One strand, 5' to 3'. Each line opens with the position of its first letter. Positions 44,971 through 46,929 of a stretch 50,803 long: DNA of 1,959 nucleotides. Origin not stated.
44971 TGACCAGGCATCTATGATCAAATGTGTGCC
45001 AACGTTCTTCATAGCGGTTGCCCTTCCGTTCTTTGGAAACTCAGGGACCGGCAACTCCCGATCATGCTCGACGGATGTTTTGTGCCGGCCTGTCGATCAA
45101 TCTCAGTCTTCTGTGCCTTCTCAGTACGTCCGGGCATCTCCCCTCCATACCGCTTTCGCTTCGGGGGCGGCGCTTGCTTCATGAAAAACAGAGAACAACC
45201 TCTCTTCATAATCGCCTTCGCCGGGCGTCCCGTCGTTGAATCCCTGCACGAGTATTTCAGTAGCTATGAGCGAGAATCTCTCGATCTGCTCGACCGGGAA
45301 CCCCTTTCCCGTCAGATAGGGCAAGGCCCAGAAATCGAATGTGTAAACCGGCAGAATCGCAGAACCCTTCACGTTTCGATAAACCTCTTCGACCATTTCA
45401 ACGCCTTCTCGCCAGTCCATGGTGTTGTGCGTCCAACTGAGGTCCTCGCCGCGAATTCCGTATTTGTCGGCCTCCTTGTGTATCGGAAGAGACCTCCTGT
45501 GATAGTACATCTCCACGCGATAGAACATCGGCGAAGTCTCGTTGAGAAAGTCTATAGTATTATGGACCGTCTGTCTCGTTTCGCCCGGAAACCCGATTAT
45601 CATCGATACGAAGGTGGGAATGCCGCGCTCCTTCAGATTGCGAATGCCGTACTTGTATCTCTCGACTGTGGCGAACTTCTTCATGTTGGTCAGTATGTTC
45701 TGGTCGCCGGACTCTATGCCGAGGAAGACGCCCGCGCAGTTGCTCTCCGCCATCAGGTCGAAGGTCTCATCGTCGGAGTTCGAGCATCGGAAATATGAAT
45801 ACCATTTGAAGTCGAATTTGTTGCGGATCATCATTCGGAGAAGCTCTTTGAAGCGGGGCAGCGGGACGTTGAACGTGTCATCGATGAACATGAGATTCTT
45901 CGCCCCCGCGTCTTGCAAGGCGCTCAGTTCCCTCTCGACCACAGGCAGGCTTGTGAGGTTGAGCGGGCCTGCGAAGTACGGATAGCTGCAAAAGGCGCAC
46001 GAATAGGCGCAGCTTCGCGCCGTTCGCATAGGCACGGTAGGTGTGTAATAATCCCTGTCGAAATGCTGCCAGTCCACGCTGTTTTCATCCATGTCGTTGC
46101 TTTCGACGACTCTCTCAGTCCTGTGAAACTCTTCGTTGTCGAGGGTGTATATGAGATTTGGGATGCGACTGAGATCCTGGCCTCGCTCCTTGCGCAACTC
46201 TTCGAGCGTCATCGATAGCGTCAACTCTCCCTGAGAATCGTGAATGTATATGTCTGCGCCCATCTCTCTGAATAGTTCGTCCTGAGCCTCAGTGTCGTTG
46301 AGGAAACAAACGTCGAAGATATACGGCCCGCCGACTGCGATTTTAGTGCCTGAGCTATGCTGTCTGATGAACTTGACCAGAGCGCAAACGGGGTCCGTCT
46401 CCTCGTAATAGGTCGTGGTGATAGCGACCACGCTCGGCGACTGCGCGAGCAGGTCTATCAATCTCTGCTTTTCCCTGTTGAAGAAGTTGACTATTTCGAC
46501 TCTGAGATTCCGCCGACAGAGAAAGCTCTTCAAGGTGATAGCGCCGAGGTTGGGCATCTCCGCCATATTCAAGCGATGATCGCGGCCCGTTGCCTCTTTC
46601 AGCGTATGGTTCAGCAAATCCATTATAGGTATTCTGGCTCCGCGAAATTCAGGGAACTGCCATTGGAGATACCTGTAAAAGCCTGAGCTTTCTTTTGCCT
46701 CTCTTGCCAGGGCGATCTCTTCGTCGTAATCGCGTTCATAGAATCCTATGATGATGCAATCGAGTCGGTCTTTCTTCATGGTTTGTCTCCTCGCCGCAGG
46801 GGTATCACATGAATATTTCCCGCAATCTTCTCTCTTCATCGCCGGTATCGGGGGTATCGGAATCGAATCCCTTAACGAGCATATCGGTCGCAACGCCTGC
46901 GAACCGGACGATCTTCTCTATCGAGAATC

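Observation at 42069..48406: Two class B radical SAM paralogues in one operon-like cluster with AdoMet decarboxylase, aminopropyltransferase, a GmhA-like SIS protein and a DHS-like protein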

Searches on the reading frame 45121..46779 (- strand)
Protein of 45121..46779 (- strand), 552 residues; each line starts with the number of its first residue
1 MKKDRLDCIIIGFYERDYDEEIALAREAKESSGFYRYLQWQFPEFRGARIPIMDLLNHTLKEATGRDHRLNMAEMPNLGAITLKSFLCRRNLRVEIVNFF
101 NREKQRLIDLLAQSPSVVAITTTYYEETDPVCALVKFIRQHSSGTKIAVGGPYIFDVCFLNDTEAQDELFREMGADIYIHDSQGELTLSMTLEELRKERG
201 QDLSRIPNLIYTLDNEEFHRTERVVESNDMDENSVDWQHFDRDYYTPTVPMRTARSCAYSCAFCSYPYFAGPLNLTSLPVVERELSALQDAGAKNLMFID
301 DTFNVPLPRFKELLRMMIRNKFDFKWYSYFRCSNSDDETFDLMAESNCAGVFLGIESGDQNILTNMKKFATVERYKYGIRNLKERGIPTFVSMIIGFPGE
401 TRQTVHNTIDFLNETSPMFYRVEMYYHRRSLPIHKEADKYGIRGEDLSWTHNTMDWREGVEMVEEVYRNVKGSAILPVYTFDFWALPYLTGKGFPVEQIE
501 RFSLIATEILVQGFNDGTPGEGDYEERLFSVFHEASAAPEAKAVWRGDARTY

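Call 3: search_protein_families(library=pfam, proteins=[window:45121-46779:-], max_evalue=0.01)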
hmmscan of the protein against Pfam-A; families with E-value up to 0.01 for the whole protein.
window:45121-46779:- (552 aa): 2 families
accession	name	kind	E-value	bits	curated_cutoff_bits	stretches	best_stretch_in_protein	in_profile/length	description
PF04055.27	Radical_SAM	-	3.8e-23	82.9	29.5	1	253-412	3-166/166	Radical SAM superfamily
PF02310.24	B12-binding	-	0.00088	19.5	32.1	1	74-152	11-89/121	B12 binding domain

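Call 4: search_protein_families(library=ncbifam, proteins=[window:45121-46779:-], max_evalue=0.01)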
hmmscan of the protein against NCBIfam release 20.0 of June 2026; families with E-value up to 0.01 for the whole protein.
window:45121-46779:- (552 aa): 27 families (the best 25 are shown)
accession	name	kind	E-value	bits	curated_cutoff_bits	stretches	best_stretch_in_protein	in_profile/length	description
TIGR04479.1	bcpD_PhpK_rSAM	subfamily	8.2e-180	598.5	600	1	7-506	2-500/504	PhpK family radical SAM P-methyltransferase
TIGR03471.1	HpnJ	equivalog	3.4e-26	92.2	577.6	1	199-424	138-374/472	hopanoid biosynthesis associated radical SAM protein HpnJ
TIGR04072.2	rSAM_ladder_B12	equivalog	1.1e-25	90.2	360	1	129-414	84-348/443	lipid biosynthesis B12-binding/radical SAM protein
TIGR04385.1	B12_rSAM_cofa1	equivalog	1.6e-18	67.2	450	1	243-415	190-364/438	B12 lower ligand biosynthesis radical SAM protein BzaD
TIGR04014.1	B12_SAM_MJ_0865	equivalog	4.5e-17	62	360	1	136-415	59-336/434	methyl-coenzyme M reductase glutamine C-methyltransferase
TIGR02026.1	BchE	equivalog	1.9e-16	60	481.35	1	110-442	59-393/497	magnesium-protoporphyrin IX monomethyl ester anaerobic oxidative cyclase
TIGR00089.1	TIGR00089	subfamily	3.6e-16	59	251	1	203-432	86-335/429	MiaB/RimO family radical SAM methylthiotransferase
TIGR04013.1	B12_SAM_MJ_1487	hypoth_equivalog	5.2e-16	58.5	251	1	114-425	42-343/382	TIGR04013 family B12-binding domain/radical SAM domain-containing protein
TIGR04428.1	B12_rSAM_trp_MT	equivalog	1e-15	57.2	500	1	253-411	221-394/558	tryptophan 2-C-methyltransferase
NF045585.1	rSAM_slr0320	equivalog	1.6e-15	56.6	775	1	234-423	224-419/511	photosystem II high light acclimation radical SAM protein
NF050148.1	rSAM_ApyD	equivalog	2.7e-15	55.8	750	1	176-414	128-365/645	RiPP biosynthesis radical SAM protein ApyD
NF033070.1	rSAM_AprD4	equivalog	3.8e-14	52.5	500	1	251-414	199-365/456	AprD4 family radical SAM diol-dehydratase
TIGR01125.1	TIGR01125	equivalog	2.2e-12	46.8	356.95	1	250-415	139-316/432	30S ribosomal protein S12 methylthiotransferase RimO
TIGR03975.1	rSAM_ocin_1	subfamily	8.1e-11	41.1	281.85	1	108-443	122-460/606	RiPP maturation radical SAM C-methyltransferase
TIGR01574.1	miaB-methiolase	equivalog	1e-10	41.3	355.3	1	203-416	104-326/437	tRNA (N6-isopentenyl adenosine(37)-C2)-methylthiotransferase MiaB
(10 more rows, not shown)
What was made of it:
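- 45121..46779 (-): rSAM-1: paralogous B12-binding/radical SAM enzyme with a CxxxCxxC motif at C257/C261/C264. TIGR04479 598.5 bits against 600 (call 4).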

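Call 12: find_homologous_proteins(query=window:45121-46779:-)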
Query window:45121-46779:- (552 aa): 3803 proteins with E <= 0.001 among 8000 candidates; the best 120 are listed.
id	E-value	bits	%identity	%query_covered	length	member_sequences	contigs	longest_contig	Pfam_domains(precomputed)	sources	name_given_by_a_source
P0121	0.0e+0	1290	100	100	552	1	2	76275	PF04055.28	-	-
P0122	5.7e-272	921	70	99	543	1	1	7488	PF04055.28,PF02310.25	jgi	jgi:radical SAM PhpK family P-methyltransferase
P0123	3.1e-268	909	71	97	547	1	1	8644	PF04055.28,PF02310.25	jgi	jgi:p-methyltransferase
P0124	5.3e-266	902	69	99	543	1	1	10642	PF04055.28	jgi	jgi:radical SAM PhpK family P-methyltransferase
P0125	2.6e-262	889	69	98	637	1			PF04055.28,PF02310.25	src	-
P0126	1.4e-258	877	69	97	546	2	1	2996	PF04055.28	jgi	jgi:p-methyltransferase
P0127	1.0e-254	864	68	96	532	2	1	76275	PF04055.28,PF02310.25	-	-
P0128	4.5e-221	753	61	97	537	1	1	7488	PF04055.28,PF02310.25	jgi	jgi:radical SAM PhpK family P-methyltransferase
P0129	1.4e-213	729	59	97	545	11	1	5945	PF04055.28,PF02310.25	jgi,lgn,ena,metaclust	metaclust:\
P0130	5.5e-212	723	58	96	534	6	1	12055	PF04055.28,PF02310.25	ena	-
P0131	9.2e-212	723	59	97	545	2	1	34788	PF04055.28,PF02310.25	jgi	jgi:radical SAM PhpK family P-methyltransferase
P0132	2.0e-211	721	57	97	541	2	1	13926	PF04055.28,PF02310.25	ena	-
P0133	2.2e-211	721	58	97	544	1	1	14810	PF04055.28,PF02310.25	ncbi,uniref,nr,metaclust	ncbi:radical SAM domain-containing protein [Candidatus Thiomargarita nelsonii]|uniref:Radical SAM do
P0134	4.1e-211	720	60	97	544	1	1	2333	PF04055.28,PF02310.25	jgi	jgi:radical SAM PhpK family P-methyltransferase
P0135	7.9e-211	720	58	98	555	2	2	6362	PF04055.28,PF02310.25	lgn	-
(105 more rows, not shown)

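Call 14: find_encoding_contigs(protein=P0122, flank=10000, max_places=3)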
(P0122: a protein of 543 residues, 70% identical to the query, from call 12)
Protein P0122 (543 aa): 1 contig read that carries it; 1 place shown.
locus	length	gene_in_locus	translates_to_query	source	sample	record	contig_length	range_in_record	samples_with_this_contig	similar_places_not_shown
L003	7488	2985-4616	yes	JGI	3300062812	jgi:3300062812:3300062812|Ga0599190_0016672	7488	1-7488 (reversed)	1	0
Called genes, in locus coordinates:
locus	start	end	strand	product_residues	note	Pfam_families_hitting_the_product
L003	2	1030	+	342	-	?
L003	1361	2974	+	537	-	PF02310:B12-binding (faint), PF04055:Radical_SAM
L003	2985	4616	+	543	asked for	PF02310:B12-binding (weak), PF04055:Radical_SAM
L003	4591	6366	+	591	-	PF08241:Methyltransf_11, PF08242:Methyltransf_12 (weak), PF13649:Methyltransf_25, PF13847:Methyltransf_31 (weak), PF17284:Spermine_synt_N, PF01564:Spermine_synth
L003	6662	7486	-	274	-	?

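Call 15: find_related_loci(query=A1, collection=genome_contigs, flank=10000)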
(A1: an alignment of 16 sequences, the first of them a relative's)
Query A1 (552 aa) in genome_contigs; peptide patterns used: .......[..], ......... (x = any residue, [..] = any of these).
599 stretches matched a pattern (row limit reached: there are more); 485 encode a relative of the query (tblastn E <= 1e-3); the best 80 are kept; 80 distinct loci.
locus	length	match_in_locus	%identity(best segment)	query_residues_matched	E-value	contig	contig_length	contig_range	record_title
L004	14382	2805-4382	58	4-528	0e+0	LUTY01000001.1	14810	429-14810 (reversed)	Candidatus Thiomargarita nelsonii strain THI036 THI00, whole genome shotgun sequence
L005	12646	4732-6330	58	1-532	0e+0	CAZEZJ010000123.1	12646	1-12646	MAG TPA_asm: uncultured Blastocatellaceae bacterium isolate binchicken_co174_37 genome assembly, contig: NODE_687_length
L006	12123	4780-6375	57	4-535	0e+0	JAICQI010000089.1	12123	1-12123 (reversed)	MAG: Pyrinomonadaceae bacterium isolate TY_HY_2_bin.36 k141_5737325_length_12123_cov_11.2950, whole genome shotgun seque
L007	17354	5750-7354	56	1-533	0e+0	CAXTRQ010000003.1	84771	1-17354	MAG TPA_asm: uncultured Pyrinomonadaceae bacterium isolate public_SRR14721960_metawrap_bin.1 genome assembly, contig: pu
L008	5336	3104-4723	57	3-544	0e+0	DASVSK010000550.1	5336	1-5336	MAG TPA_asm: Pyrinomonadaceae bacterium isolate SMAG_U3260 k141_31371, whole genome shotgun sequence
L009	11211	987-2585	51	6-538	0e+0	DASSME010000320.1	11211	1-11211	MAG TPA_asm: Longimicrobium sp. isolate SMAG_U1190 k141_927321, whole genome shotgun sequence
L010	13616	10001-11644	50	4-543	0e+0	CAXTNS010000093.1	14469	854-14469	MAG TPA_asm: uncultured Thermoanaerobaculia bacterium isolate public_SRR14722161_metawrap_bin.3 genome assembly, contig:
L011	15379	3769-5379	51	6-539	0e+0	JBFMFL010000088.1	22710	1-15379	MAG: Gemmatimonadota bacterium isolate MAG270 MAG270_88, whole genome shotgun sequence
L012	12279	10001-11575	50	4-528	0e+0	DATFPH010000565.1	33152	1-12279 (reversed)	MAG TPA_asm: Thermoanaerobaculia bacterium isolate SMAG_U9298 k141_1188753, whole genome shotgun sequence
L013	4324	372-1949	50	7-533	0e+0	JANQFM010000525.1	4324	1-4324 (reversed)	MAG: Acidobacteria bacterium isolate PL23a_bin.88 k99_6036708, whole genome shotgun sequence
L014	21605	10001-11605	50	6-544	2e-180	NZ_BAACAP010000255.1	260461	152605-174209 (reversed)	Scytonema sp. NUACC26 sequence255, whole genome shotgun sequence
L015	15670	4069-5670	49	5-539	3e-179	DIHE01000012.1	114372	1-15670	MAG TPA_asm: Holophagales bacterium UBA5704 UBA5704_contig_928, whole genome shotgun sequence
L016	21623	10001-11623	50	3-544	4e-179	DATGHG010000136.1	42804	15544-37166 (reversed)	MAG TPA_asm: Thermoanaerobaculia bacterium isolate SMAG_U9774 k141_2173951, whole genome shotgun sequence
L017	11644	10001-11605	49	6-544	1e-178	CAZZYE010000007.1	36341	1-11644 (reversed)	MAG: uncultured Stigonema sp. isolate Brown_Z.bin.1 genome assembly, contig: NODE_179_length_36341_cov_6.847159, whole g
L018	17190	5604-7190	49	6-534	3e-177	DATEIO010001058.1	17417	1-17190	MAG TPA_asm: Thermoanaerobaculia bacterium isolate SMAG_U8840 k141_2129141, whole genome shotgun sequence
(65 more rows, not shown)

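Call 17: find_encoding_contigs(protein=P0124, flank=10000, max_places=3)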
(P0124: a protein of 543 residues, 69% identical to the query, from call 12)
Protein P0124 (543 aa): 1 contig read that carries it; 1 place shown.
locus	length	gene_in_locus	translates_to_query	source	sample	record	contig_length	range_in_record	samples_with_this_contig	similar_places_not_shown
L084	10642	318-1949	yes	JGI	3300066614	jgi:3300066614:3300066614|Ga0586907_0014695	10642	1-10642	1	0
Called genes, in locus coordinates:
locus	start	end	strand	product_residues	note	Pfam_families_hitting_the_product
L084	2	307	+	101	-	?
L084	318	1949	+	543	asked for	PF04055:Radical_SAM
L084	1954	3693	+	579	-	PF08241:Methyltransf_11, PF08242:Methyltransf_12 (weak), PF13649:Methyltransf_25, PF17284:Spermine_synt_N, PF01564:Spermine_synth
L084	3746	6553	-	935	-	PF01624:MutS_I, PF05188:MutS_II, PF05192:MutS_III, PF05190:MutS_IV, PF00488:MutS_V, PF27441:MutS_C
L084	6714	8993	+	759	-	PF00390:malic, PF03949:Malic_M, PF01515:PTA_PTB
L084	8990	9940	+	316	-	PF00701:DHDPS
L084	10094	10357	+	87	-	PF01649:Ribosomal_S20p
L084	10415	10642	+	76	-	?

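Call 18: find_encoding_contigs(protein=P0123, flank=10000, max_places=3)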
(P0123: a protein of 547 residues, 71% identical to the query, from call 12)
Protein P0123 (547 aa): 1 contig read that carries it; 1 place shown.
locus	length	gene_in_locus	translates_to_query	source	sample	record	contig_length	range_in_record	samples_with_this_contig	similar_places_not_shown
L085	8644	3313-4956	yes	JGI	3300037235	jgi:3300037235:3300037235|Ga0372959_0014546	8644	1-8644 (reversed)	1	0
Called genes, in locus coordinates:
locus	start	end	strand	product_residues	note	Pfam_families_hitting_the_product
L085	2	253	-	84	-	?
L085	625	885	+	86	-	PF00496:SBP_bac_5 (weak)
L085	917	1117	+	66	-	-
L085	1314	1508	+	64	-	-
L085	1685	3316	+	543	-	PF02310:B12-binding (weak), PF04055:Radical_SAM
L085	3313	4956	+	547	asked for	PF02310:B12-binding (weak), PF04055:Radical_SAM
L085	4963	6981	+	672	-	PF01209:Ubie_methyltran (weak), PF08241:Methyltransf_11, PF08242:Methyltransf_12, PF13649:Methyltransf_25, PF13847:Methyltransf_31, PF02675:AdoMet_dc, PF17284:Spermine_synt_N, PF01564:Spermine_synth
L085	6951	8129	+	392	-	PF03435:Sacchrp_dh_NADP, PF16653:Sacchrp_dh_C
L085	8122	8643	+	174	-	?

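Call 24: find_related_loci(query=window:45121-46779:-, collection=metagenome_contigs, flank=10000)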
Query window:45121-46779:- (552 aa) in metagenome_contigs; peptide patterns used: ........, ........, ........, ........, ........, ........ (x = any residue, [..] = any of these).
37 stretches matched a pattern, but none encodes a relative of the query by tblastn (E <= 1e-3).

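Call 26: find_related_loci(query=A2, collection=metagenome_contigs, flank=10000)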
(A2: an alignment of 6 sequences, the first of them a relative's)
Query A2 (552 aa) in metagenome_contigs; peptide patterns used: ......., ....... (x = any residue, [..] = any of these).
206 stretches matched a pattern; 9 encode a relative of the query (tblastn E <= 1e-3); 9 distinct loci.
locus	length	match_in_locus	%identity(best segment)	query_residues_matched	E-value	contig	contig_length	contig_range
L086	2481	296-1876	52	6-535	0e+0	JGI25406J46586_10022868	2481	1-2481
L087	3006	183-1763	52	6-535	0e+0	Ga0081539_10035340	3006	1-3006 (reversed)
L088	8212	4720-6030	29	66-501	2e-59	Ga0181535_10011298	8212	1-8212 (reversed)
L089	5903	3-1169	29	112-501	2e-56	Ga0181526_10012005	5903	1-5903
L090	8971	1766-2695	28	102-414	8e-25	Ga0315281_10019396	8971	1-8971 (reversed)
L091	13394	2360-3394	25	78-419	8e-20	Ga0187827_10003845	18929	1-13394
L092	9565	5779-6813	25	78-419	8e-20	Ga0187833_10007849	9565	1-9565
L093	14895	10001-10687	30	198-417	1e-23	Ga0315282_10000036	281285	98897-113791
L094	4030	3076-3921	25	77-356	6e-10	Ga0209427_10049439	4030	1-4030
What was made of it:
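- Tried and rejected: More instances from JGI metagenome contigs: two scans gave nothing closer than 52% identity (calls 24, 26).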

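Call 35: search_protein_families(library=pfam, alignment_id=A3, max_evalue=0.00001)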
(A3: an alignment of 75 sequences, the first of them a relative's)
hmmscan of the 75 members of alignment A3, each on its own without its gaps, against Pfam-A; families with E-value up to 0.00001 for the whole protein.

A. member 1, L004:4510-5541:+ (343 aa): 0 families

B. families by the number of members that match (of 75 scanned): 59 families (the first 25 are shown)
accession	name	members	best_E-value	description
PF00550.31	PP-binding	22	7.6e-40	Phosphopantetheine attachment site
PF00501.34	AMP-binding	18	7.4e-164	AMP-binding enzyme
PF00668.25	Condensation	15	3.3e-215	Condensation domain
PF13193.12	AMP-binding_C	15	1.4e-26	AMP-binding enzyme C-terminal domain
PF00975.26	Thioesterase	4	2.3e-40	Thioesterase domain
PF02737.24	3HCDH_N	3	2.1e-56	3-hydroxyacyl-CoA dehydrogenase, NAD binding domain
PF00725.27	3HCDH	3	1.4e-33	3-hydroxyacyl-CoA dehydrogenase, C-terminal domain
PF13649.12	Methyltransf_25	3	1.6e-17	Methyltransferase domain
PF08242.18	Methyltransf_12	3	4.5e-17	Methyltransferase domain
PF08241.18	Methyltransf_11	3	5.8e-16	Methyltransferase domain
PF13847.12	Methyltransf_31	3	1.1e-15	Methyltransferase domain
PF13489.12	Methyltransf_23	3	5.7e-13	Methyltransferase domain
PF12697.13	Abhydrolase_6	3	1.6e-09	Alpha/beta hydrolase family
PF02668.22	TauD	2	1.6e-51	Taurine catabolism dioxygenase TauD, TfdA family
PF00005.33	ABC_tran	2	6.2e-33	ABC transporter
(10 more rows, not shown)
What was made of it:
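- Of 75 downstream neighbours, 22 carry PP-binding, 18 AMP-binding and 15 Condensation domains (call 35).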

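Call 36: search_solved_structures(query=window:45121-46779:-, max_evalue=0.001)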
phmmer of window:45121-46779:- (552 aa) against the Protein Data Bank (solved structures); distinct sequences matched with E-value up to 0.001: 7.
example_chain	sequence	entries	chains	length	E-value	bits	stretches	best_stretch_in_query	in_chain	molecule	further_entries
6fd2_B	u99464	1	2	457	4.4e-12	48.6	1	254-416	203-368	Putative apramycin biosynthetic oxidoreductase 4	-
6wte_A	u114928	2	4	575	4.2e-11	45.4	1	252-411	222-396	B12-binding domain-containing protein | Tryptophan-C2-methyltransferase containing B12-binding domain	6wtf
4jc0_A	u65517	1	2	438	2.1e-09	39.7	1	245-414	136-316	Ribosomal protein S12 methylthiotransferase RimO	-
2qgq_A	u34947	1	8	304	3.8e-09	38.9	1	251-414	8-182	Protein TM_1862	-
9ccb_A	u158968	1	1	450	4.2e-08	35.4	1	248-415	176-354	Radical SAM core domain-containing protein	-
9n1b_A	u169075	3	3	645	1.1e-05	27.4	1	178-410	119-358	Radical SAM protein | Radical SAM enzyme CysS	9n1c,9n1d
7kdx_A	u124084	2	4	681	0.00045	22.1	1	252-415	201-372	Methyltransferase TokK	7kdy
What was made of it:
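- BchE, HpnJ, AprD4 and OxsB appear among the weaker family and structure hits (calls 4, 36).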

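Call 47: search_protein_families(library=pfam, proteins=[L005:19-2286:+, L005:2264-3427:+, L005:3568-4602:+, L005:6410-7468:+, L005:7469-8083:+, L005:7650-12236:+, L004:688-1545:+, L004:1538-2374:+, L004:4510-5541:+, L004:5589-7097:+], max_evalue=0.001)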
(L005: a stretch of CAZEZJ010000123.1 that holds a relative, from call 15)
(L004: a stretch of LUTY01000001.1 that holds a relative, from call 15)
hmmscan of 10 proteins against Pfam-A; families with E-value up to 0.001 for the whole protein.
L005:19-2286:+ (755 aa): 3 families
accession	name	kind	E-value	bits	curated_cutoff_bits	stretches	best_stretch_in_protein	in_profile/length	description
PF00668.25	Condensation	-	4.2e-117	392.1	30.6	1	278-724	3-454/456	Condensation domain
PF00550.31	PP-binding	-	3.5e-20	72.5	20.8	1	193-256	2-67/67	Phosphopantetheine attachment site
PF13193.12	AMP-binding_C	-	7.3e-14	52.9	24.5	1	88-163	1-76/76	AMP-binding enzyme C-terminal domain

L005:2264-3427:+ (387 aa): 4 families
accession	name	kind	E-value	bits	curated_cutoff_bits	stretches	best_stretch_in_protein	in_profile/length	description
PF00155.27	Aminotran_1_2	-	3.5e-41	142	19.7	1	75-365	47-351/361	Aminotransferase class I and II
PF00266.25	Aminotran_5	-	1.9e-07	30.8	21.5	1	76-202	49-177/371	Aminotransferase class-V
PF12897.13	Asp_aminotransf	-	0.00016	21.1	27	0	110-204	122-217/421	Aspartate amino-transferase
PF01053.26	Cys_Met_Meta_PP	-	0.00054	19.1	27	0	91-204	70-177/381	Cys/Met metabolism PLP-dependent enzyme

L005:3568-4602:+ (344 aa): 1 family
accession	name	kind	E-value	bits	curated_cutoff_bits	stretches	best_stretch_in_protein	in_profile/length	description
PF02668.22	TauD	-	7.3e-13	49.5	27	1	247-322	192-266/267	Taurine catabolism dioxygenase TauD, TfdA family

L005:6410-7468:+ (352 aa): 1 family
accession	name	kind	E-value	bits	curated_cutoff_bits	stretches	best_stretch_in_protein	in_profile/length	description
PF02668.22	TauD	-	4.2e-46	158.4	27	1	46-338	11-265/267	Taurine catabolism dioxygenase TauD, TfdA family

L005:7469-8083:+ (204 aa): 1 family
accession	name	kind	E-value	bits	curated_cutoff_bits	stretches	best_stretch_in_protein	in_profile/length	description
PF00668.25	Condensation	-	8.6e-13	48.2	30.6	1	12-95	5-88/456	Condensation domain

L005:7650-12236:+ (1528 aa): 4 families
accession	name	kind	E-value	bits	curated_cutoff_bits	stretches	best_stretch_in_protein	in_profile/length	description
PF00668.25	Condensation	-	1.1e-148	496.2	30.6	2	1048-1490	3-452/456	Condensation domain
PF00501.34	AMP-binding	-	7.6e-87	292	29.9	1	407-759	1-384/384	AMP-binding enzyme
PF00550.31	PP-binding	-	9.6e-16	58.2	20.8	1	963-1024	2-65/67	Phosphopantetheine attachment site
PF13193.12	AMP-binding_C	-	1.4e-14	55.2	24.5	1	818-931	1-76/76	AMP-binding enzyme C-terminal domain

L004:688-1545:+ (285 aa): 1 family
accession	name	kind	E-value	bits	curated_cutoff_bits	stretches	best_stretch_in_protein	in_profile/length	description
PF01326.24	PPDK_N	-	1.4e-87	294.5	27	2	53-283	74-311/328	Pyruvate phosphate dikinase, AMP/ATP-binding domain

L004:1538-2374:+ (278 aa): 0 families

L004:4510-5541:+ (343 aa): 0 families

L004:5589-7097:+ (502 aa): 2 families
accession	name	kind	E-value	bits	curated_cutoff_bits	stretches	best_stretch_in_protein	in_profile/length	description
PF00501.34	AMP-binding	-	5.6e-32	111.4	29.9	1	154-351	170-383/384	AMP-binding enzyme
PF13193.12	AMP-binding_C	-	1.1e-09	39.4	24.5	1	405-480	1-76/76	AMP-binding enzyme C-terminal domain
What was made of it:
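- Most relatives sit in NRPS clusters (calls 35, 47), so the family's usual substrates are probably amino-acid-like rather than polyamines. L005 has an aminotransferase and TauD genes (call 47).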
